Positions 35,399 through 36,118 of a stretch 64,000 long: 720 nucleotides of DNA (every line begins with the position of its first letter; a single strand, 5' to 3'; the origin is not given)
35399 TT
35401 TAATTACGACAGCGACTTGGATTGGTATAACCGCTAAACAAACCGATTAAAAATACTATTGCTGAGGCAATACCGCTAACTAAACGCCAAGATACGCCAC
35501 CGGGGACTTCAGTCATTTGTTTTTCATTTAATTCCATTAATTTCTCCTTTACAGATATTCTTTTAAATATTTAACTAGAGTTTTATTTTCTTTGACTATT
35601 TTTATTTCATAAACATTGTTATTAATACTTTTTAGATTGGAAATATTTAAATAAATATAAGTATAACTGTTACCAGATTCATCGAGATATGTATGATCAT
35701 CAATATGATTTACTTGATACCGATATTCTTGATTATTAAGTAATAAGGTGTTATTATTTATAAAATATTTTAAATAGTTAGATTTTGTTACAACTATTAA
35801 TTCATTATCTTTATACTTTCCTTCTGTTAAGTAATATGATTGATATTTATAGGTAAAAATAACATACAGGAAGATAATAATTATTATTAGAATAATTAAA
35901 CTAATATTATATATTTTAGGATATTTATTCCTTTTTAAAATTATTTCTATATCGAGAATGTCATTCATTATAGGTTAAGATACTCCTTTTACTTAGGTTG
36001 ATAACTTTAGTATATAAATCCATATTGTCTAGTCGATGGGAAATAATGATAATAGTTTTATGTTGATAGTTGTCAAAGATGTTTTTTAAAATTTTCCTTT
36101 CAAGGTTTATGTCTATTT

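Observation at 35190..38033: Compact, tightly coupled class-II bacteriocin export operon containing two GG-leader peptide genes missed by the ORF track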

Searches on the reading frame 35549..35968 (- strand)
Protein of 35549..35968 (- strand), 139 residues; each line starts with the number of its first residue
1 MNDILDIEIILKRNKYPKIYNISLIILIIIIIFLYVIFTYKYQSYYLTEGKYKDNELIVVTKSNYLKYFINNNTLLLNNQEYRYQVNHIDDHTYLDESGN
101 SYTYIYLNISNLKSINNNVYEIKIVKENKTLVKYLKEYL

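Call 3: search_protein_families(library=pfam, proteins=[window:35549-35968:-], max_evalue=0.1)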
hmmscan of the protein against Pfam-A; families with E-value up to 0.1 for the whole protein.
window:35549-35968:- (139 aa): 0 families

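Call 4: search_protein_families(library=ncbifam, proteins=[window:35549-35968:-], max_evalue=0.1)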
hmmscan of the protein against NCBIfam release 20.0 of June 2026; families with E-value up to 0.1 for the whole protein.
window:35549-35968:- (139 aa): 1 family
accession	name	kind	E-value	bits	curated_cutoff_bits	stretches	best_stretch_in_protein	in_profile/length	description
NF045999.1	MAG1140_fam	equivalog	0.019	15.1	35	1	19-135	9-124/126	MAG1140 family protein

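Call 8: find_homologous_proteins(query=window:35549-35968:-, max_evalue=0.01)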
Query window:35549-35968:- (139 aa): 100 proteins with E <= 0.01 among 171 candidates.
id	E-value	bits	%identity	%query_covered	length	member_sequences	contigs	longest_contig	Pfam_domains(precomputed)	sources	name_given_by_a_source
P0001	5.1e-75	268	99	100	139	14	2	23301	-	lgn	-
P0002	3.0e-51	191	73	100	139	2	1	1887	-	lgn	-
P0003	3.3e-49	184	70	100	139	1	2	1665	-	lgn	-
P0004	5.1e-49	184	69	100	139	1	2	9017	-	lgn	-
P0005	9.8e-49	183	69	100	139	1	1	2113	-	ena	-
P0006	7.2e-38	148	58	100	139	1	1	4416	-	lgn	-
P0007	4.5e-37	145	54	100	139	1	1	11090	-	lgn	-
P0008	5.3e-37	145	58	100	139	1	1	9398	-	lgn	-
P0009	1.4e-36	144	58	100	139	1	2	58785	-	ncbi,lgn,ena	-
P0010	3.2e-36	142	56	100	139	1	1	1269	-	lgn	-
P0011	7.6e-36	141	55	100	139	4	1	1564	-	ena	-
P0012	1.4e-35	140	55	100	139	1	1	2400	-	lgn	-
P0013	1.4e-35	140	55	100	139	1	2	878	-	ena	-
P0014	1.6e-35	140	54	100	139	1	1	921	-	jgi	-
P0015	1.7e-35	140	55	100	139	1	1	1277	-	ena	-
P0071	6.5e-32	128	50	100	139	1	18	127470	-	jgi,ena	-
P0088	5.1e-30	122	48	100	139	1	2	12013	-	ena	-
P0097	2.3e-22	98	46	100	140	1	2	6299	-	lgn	-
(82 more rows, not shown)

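Call 10: find_related_loci(query=A1, collection=genome_contigs, flank=6000)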
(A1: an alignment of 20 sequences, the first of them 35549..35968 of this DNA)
Query A1 (139 aa) in genome_contigs; peptide patterns used: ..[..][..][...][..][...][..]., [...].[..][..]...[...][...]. (x = any residue, [..] = any of these).
475 stretches matched a pattern; 5 encode a relative of the query (tblastn E <= 1e-3); 5 distinct loci.
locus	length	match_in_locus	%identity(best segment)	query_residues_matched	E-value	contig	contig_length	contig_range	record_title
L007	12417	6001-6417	52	1-139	7e-38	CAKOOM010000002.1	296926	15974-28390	MAG: uncultured Bacilli bacterium isolate REFINED_METABAT215_TOP10_CONTIGS_1500_ASSEMBLY_K77_MERGED__Hadza_PheChl_Fiber-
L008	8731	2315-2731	52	1-139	3e-36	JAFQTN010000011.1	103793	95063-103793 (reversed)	MAG: Bacilli bacterium isolate RGIG2137 Goat_Colon-6__c870, whole genome shotgun sequence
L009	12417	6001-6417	47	1-139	2e-29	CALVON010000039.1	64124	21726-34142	MAG: uncultured Bacilli bacterium isolate E0_DM__bin117 genome assembly, contig: E0_DM__k127_1308422, whole genome shotg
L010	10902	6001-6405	29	5-135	6e-9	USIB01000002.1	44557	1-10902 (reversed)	uncultured Tenericutes bacterium isolate UMGS1739 genome assembly, contig: NODE_191_length_44557_cov_7.427262, whole gen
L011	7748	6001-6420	32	1-135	5e-8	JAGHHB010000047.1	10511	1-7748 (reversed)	MAG: Bacilli bacterium isolate MAG.282 k127_832669, whole genome shotgun sequence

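Call 15: predict_structure(alignment_id=A1)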
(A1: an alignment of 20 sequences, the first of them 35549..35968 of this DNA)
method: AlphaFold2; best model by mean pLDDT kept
length: 139 residues; sequences in the alignment: 20
mean_pLDDT: 84.1   pTM: 0.64
mean pLDDT of the five models: 84.1, 84.0, 83.7, 83.6, 83.0
residues with pLDDT >= 90: 67; 70-90: 46; 50-70: 26; < 50: 0
segments of 3 or more residues with pLDDT < 50: none
pLDDT, mean of each block of 10 residues (from residue 1): 64 55 86 92 90 89 91 90 94 91 93 71 89 83
secondary structure, 60 per line:
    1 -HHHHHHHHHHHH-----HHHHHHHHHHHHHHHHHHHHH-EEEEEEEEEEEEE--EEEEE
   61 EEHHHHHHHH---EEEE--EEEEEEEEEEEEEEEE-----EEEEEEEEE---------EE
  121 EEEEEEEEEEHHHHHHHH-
elements in order: H2-13 H19-39 E41-53 E56-62 H63-70 E74-77 E80-95 E101-109 E119-130 H131-138

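Call 16: find_related_loci(query=A1, collection=metagenome_contigs, flank=5000)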
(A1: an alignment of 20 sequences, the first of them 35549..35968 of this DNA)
Query A1 (139 aa) in metagenome_contigs; peptide patterns used: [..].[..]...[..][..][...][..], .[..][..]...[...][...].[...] (x = any residue, [..] = any of these).
600 stretches matched a pattern (row limit reached: there are more); 1 encode a relative of the query (tblastn E <= 1e-3); 1 distinct loci.
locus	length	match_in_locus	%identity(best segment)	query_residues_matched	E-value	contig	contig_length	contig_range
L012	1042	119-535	54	1-139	3e-34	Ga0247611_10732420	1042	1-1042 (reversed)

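Call 23: find_encoding_contigs(protein=P0071, flank=5000, max_places=1)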
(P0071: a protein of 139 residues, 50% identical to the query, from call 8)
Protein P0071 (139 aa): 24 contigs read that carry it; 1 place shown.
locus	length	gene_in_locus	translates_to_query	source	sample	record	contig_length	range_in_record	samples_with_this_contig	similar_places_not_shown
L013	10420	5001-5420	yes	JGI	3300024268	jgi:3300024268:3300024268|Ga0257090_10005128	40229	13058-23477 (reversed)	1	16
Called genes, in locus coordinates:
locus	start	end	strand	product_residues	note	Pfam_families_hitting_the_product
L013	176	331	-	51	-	-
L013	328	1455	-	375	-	PF01943:Polysacc_synt, PF01554:MatE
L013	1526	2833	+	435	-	PF01225:Mur_ligase, PF08245:Mur_ligase_M, PF02875:Mur_ligase_C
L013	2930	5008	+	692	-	PF03412:Peptidase_C39, PF00664:ABC_membrane, PF00005:ABC_tran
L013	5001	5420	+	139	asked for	-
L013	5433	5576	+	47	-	-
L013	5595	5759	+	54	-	-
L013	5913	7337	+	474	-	-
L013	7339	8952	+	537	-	PF01368:DHH, PF00571:CBS, PF07085:DRTGG, PF02603:Hpr_kinase_N (faint), PF02833:DHHA2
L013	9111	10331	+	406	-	PF00871:Acetate_kinase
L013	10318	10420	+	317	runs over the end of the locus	PF01368:DHH, PF02272:DHHA1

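Call 24: find_encoding_contigs(protein=P0088, flank=5000, max_places=1)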
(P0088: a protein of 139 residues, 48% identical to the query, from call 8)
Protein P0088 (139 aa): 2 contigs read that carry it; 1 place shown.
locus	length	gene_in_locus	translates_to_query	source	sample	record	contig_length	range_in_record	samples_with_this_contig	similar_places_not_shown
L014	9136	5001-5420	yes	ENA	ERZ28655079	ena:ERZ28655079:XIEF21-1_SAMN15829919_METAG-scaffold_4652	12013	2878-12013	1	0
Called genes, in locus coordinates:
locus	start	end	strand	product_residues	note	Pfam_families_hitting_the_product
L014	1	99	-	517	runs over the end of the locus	-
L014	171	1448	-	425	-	PF01943:Polysacc_synt, PF01554:MatE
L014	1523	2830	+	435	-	PF01225:Mur_ligase, PF08245:Mur_ligase_M, PF02875:Mur_ligase_C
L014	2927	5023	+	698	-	PF03412:Peptidase_C39, PF00664:ABC_membrane, PF00005:ABC_tran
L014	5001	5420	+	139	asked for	-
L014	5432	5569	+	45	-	-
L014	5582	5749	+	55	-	-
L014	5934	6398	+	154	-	-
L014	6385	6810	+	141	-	PF08341:TED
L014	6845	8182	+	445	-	PF17802:SpaA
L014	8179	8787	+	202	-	PF04203:Sortase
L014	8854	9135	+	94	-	?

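Call 25: find_encoding_contigs(protein=P0097, flank=5000, max_places=1)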
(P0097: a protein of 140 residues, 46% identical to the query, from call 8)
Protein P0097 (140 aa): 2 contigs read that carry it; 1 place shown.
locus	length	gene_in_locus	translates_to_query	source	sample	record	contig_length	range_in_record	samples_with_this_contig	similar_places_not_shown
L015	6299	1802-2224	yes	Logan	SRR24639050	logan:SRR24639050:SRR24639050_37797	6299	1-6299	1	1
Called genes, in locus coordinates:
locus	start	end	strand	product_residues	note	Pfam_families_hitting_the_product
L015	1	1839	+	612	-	?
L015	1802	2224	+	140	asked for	-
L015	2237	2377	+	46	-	PF10439:Bacteriocin_IIc (weak)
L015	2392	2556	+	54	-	-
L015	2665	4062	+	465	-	-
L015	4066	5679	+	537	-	PF01368:DHH, PF00571:CBS, PF07085:DRTGG, PF01368:DHH, PF02833:DHHA2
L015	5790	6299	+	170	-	?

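Call 42: search_protein_representatives(alignment_id=A1)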
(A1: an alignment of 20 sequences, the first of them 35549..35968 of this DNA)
Query: 20 sequences, 139 profile positions. Proteins with E-value up to 0.001 (for the whole library): 250; up to 1e-10: 75; up to 1e-30: 12. The best 150 are listed.
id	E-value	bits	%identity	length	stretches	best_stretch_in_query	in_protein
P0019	6.4e-55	201.3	-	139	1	1-139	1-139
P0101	5.0e-52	192.0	-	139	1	1-139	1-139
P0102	9.8e-47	174.8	-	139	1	1-138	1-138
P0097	3.7e-46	173.0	-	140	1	1-139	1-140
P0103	3.4e-45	169.9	-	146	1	1-138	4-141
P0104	1.6e-44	167.6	-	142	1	1-138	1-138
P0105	2.7e-38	147.5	-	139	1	1-139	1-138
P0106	1.4e-37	145.2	-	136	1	6-139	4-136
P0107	7.1e-33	129.9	-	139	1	1-139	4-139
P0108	8.0e-32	126.5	-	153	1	1-101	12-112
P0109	9.4e-32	126.3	-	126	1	39-139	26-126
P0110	2.8e-31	124.8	-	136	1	1-121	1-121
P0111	2.0e-30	122.0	-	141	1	1-138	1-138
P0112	3.2e-30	121.3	-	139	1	1-139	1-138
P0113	2.5e-29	118.4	-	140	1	5-138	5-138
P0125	3.3e-20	88.9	-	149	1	6-139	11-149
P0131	3.7e-17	79.0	-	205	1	1-139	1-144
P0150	8.6e-13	64.8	-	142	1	5-135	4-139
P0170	8.2e-11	58.4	-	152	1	14-135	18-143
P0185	6.3e-10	55.6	-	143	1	1-139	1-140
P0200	7.5e-09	52.1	-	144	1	9-137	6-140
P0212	6.3e-08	49.1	-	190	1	22-136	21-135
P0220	2.3e-07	47.3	-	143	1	11-138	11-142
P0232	9.1e-07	45.3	-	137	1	5-136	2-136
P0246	2.1e-06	44.1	-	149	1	1-139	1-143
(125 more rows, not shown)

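Call 43: search_protein_families(library=ncbifam, proteins=[P0125, P0131, P0150, P0170, P0185, P0200, P0212, P0220, P0232, P0246], max_evalue=0.01)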
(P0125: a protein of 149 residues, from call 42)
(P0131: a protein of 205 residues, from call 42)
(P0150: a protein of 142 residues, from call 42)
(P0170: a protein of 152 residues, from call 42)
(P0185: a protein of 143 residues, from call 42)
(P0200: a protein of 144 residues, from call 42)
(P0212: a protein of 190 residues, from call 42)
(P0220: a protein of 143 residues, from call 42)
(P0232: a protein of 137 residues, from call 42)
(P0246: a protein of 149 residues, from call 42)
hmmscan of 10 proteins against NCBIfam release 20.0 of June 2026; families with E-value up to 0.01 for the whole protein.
P0125 (149 aa): 0 families

P0131 (205 aa): 0 families

P0150 (142 aa): 0 families

P0170 (152 aa): 0 families

P0185 (143 aa): 0 families

P0200 (144 aa): 0 families

P0212 (190 aa): 0 families

P0220 (143 aa): 0 families

P0232 (137 aa): 0 families

P0246 (149 aa): 0 families

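Call 44: find_encoding_contigs(protein=P0150, flank=4000, max_places=2)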
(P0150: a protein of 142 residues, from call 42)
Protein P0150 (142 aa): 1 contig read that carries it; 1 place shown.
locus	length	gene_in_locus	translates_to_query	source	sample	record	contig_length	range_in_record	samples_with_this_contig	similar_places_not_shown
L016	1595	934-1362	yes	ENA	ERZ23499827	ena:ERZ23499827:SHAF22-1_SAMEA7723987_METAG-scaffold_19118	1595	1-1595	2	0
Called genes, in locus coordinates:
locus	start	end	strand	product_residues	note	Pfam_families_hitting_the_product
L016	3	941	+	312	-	?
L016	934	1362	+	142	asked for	-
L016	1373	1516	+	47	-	-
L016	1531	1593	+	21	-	?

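Call 45: find_encoding_contigs(protein=P0200, flank=4000, max_places=2)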
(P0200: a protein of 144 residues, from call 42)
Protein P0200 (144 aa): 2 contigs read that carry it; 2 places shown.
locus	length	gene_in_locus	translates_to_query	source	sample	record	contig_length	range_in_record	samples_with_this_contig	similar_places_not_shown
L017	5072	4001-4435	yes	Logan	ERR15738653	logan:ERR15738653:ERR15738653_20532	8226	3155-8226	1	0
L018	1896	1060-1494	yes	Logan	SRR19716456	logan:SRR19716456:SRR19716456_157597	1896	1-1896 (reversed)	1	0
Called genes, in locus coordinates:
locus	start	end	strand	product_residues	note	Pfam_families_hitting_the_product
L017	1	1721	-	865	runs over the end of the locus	PF00690:Cation_ATPase_N, PF00122:E1-E2_ATPase, PF00702:Hydrolase, PF13246:Cation_ATPase, PF08282:Hydrolase_3 (weak), PF00689:Cation_ATPase_C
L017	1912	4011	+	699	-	PF03412:Peptidase_C39, PF00664:ABC_membrane, PF00005:ABC_tran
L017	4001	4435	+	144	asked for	-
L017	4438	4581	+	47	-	-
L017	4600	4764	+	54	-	-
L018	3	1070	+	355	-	?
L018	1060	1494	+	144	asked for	-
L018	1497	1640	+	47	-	-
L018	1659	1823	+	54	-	-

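Call 46: find_encoding_contigs(protein=P0246, flank=4000, max_places=2)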
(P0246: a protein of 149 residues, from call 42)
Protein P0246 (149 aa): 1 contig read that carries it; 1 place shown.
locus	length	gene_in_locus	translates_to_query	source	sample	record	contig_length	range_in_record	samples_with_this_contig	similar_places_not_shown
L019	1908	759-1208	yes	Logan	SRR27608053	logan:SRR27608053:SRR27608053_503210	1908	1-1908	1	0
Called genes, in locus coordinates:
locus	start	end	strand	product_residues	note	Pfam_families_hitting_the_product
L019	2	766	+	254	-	?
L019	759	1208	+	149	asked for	-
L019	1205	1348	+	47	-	-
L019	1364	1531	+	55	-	-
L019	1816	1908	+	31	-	?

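Call 47: find_encoding_contigs(protein=P0232, flank=4000, max_places=2)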
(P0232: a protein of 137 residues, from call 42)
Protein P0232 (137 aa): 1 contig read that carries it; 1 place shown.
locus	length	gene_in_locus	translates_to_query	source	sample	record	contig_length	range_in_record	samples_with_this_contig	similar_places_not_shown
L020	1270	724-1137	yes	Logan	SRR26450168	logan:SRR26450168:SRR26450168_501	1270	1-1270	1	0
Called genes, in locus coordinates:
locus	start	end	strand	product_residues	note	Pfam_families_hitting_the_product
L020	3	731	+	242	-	?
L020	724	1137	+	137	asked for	-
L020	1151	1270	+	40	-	?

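Call 48: find_encoding_contigs(protein=P0212, flank=4000, max_places=2)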
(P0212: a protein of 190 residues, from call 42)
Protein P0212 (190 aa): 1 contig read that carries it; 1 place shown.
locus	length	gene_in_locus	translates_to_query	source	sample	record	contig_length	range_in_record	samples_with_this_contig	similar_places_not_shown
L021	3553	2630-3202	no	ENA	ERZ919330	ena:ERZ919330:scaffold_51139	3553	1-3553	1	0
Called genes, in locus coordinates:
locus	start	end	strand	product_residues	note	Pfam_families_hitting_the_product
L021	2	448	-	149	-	?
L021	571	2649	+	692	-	PF03412:Peptidase_C39, PF00664:ABC_membrane, PF00005:ABC_tran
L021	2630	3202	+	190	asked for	-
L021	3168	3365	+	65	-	-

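Call 52: search_protein_families(library=padloc, proteins=[window:35549-35968:-], max_evalue=0.01)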
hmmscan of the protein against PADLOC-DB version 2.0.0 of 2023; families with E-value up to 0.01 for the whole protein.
window:35549-35968:- (139 aa): 0 families

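Call 56: search_protein_families(library=pfam, alignment_id=A4, max_evalue=1)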
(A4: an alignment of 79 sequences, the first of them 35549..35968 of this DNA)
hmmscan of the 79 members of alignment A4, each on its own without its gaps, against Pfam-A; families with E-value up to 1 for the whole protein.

A. member 1, window:35549-35968:- (139 aa): 1 family
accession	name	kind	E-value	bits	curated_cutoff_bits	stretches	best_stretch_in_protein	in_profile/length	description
PF20713.2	DUF6826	-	0.41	11.4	26.6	1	65-129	4-65/91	Domain of unknown function (DUF6826)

B. families by the number of members that match (of 79 scanned): 63 families (the first 25 are shown)
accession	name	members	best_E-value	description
PF09087.17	Cyc-maltodext_N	3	0.00084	Cyclomaltodextrinase, N-terminal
PF07009.16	NusG_II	3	0.023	NusG domain II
PF18131.8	KN17_SH3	2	0.0069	KN17 SH3-like domain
PF14221.11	DUF4330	2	0.037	Domain of unknown function (DUF4330)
PF05751.16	FixH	2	0.065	FixH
PF04999.18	FtsL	2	0.18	Cell division protein FtsL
PF12911.12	OppC_N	2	0.21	N-terminal TM domain of oligopeptide transport permease C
PF21960.2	RCF1-5-like_lid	2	0.27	RCF1/5-like, AAA+ ATPase lid domain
PF06480.20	FtsH_ext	2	0.44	FtsH Extracellular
PF12092.13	DUF3568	1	0.0047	Protein of unknown function (DUF3568)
PF05241.17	EBP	1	0.0062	EXPERA (EXPanded EBP superfamily)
PF19579.4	FtsL_2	1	0.0074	Bacteriodetes cell division protein (FtsL-like)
PF07081.18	DUF1349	1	0.0092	Protein of unknown function (DUF1349)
PF09125.15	COX2-transmemb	1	0.018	Cytochrome C oxidase subunit II, transmembrane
PF04603.18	Mog1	1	0.024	Ran-interacting Mog1 protein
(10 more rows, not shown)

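Call 57: search_solved_structures(query=A4, max_evalue=10)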
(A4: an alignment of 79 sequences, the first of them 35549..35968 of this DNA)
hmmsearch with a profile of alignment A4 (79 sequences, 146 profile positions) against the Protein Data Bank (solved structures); distinct sequences matched with E-value up to 10: 3.
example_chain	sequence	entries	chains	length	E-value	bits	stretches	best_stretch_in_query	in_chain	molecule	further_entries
2v71_A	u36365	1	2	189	0.35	13.9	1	53-120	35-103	NUCLEAR DISTRIBUTION PROTEIN NUDE-LIKE 1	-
7ose_B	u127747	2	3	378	1.4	12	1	22-55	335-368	Cytochrome bd-II ubiquinol oxidase subunit 2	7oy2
9ivk_A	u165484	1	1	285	8.5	9.5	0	23-70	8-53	HBC599 membrane protein binder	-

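Call 62: fold_search(model_id=the predicted structure, library=pdb)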
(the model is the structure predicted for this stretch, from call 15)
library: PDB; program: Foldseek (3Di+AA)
matches with E <= 10: 743; with E <= 0.001: 0
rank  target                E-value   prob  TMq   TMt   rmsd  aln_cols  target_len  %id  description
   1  4kkt_A                1.2e-01  0.98  0.38  0.22   3.8        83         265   14  Crystal Structure of BesA (P21 form) (released 2013-07-10)
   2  4kkt_C                1.5e-01  0.97  0.38  0.22   3.8        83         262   16  Crystal Structure of BesA (P21 form) (released 2013-07-10)
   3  3op1_B                1.8e-01  0.72  0.31  0.16  10.3       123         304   10  Crystal Structure of Macrolide-efflux Protein SP_1110 from Streptococcus pneumoniae (released 2010-09-29)
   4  4kks                  2.0e-01  0.87  0.34  0.19   4.5        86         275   15  Crystal Structure of BesA (C2 form) (released 2013-07-10)
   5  4kku_C                2.0e-01  0.82  0.33  0.19   4.6        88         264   17  Structure of BesA (Selenomethinone derivative - P212121) (released 2013-07-10)
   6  4kku_B                2.0e-01  0.82  0.33  0.19   4.6        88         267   17  Structure of BesA (Selenomethinone derivative - P212121) (released 2013-07-10)
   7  4kkt_D                2.4e-01  0.94  0.38  0.22   3.8        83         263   14  Crystal Structure of BesA (P21 form) (released 2013-07-10)
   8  4kkt_B                2.6e-01  0.93  0.38  0.22   3.8        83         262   19  Crystal Structure of BesA (P21 form) (released 2013-07-10)
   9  4kku_A                2.6e-01  0.84  0.35  0.20   4.3        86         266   21  Structure of BesA (Selenomethinone derivative - P212121) (released 2013-07-10)
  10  1qlf_A                2.6e-01  0.16  0.21  0.14   9.2       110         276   14  MHC CLASS I H-2DB COMPLEXED WITH GLYCOPEPTIDE K3G (released 1999-09-01)
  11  6iok_J                3.0e-01  0.60  0.31  0.15   5.5        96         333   12  Cryo-EM structure of multidrug efflux pump MexAB-OprM (0 degree state) (released 2019-04-03)
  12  9qgy_G                3.2e-01  0.57  0.31  0.16   5.1        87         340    7  Structure of the YbjP lipoprotein bound to the MacAB-TolC tripartite efflux pump (released 2026-03-25)
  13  5xu0_A                3.4e-01  0.30  0.25  0.17  10.3        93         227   11  Structure of the membrane fusion protein Spr0693 from Streptococcus pneumoniae R6 (released 2018-01-24)
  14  4v7q_BX               3.4e-01  0.06  0.15  0.05  13.8       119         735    8  Atomic model of an infectious rotavirus particle (released 2014-07-09)
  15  2f1m_C                3.6e-01  0.44  0.28  0.18   5.3        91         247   12  Conformational flexibility in the multidrug efflux system protein AcrA (released 2006-03-21)
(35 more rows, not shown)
